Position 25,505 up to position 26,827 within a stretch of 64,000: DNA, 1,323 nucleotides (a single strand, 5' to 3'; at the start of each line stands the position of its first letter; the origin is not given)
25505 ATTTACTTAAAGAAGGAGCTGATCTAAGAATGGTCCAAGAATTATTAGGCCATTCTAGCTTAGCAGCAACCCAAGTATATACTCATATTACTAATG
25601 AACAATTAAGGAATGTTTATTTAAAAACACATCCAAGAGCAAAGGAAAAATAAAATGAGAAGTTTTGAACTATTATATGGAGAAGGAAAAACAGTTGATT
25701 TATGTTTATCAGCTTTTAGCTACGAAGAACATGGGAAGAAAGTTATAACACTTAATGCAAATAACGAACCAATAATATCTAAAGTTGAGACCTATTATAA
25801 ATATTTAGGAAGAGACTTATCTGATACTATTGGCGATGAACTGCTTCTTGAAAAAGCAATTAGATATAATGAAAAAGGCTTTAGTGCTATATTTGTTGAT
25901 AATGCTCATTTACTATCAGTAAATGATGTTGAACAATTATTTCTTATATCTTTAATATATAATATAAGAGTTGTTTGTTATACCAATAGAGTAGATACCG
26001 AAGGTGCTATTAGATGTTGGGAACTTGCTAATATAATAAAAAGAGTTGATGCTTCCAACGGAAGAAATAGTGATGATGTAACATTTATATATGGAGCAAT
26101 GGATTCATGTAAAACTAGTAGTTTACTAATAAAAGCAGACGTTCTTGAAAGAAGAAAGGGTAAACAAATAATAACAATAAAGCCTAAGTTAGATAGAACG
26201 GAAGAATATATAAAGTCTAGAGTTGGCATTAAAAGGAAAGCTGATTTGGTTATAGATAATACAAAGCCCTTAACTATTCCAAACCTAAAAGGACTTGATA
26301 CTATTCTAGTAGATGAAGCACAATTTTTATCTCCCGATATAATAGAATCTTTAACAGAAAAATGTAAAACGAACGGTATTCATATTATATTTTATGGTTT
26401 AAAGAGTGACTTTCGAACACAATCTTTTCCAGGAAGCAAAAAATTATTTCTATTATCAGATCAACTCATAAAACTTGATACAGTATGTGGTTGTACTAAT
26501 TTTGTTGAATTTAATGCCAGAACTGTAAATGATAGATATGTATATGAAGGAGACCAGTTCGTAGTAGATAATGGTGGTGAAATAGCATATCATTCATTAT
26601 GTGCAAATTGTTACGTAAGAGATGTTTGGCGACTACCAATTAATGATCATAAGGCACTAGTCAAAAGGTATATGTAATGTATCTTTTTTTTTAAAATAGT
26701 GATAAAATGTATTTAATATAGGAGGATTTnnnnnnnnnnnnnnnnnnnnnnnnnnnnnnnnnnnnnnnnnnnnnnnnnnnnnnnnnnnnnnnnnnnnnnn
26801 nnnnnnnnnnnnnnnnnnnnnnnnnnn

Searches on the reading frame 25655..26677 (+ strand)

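Call 33: search_protein_families(library=pfam, proteins=[window:25655-26677:+], max_evalue=0.01)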
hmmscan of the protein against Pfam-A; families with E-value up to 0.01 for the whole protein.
window:25655-26677:+ (340 aa): 4 families
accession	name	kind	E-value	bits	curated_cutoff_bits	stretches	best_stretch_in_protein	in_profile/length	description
PF00265.24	TK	-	1.5e-31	110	20.6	1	142-320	3-176/176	Thymidine kinase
PF13401.12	AAA_22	-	4.4e-05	24.3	27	0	215-250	86-124/130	AAA domain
PF25199.1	nSTAND_NTPase5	-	0.00029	21.1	34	0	9-86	51-107/145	Novel STAND NTPase 5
PF13604.12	AAA_30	-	0.0063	16.7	27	0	141-248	19-123/191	AAA domain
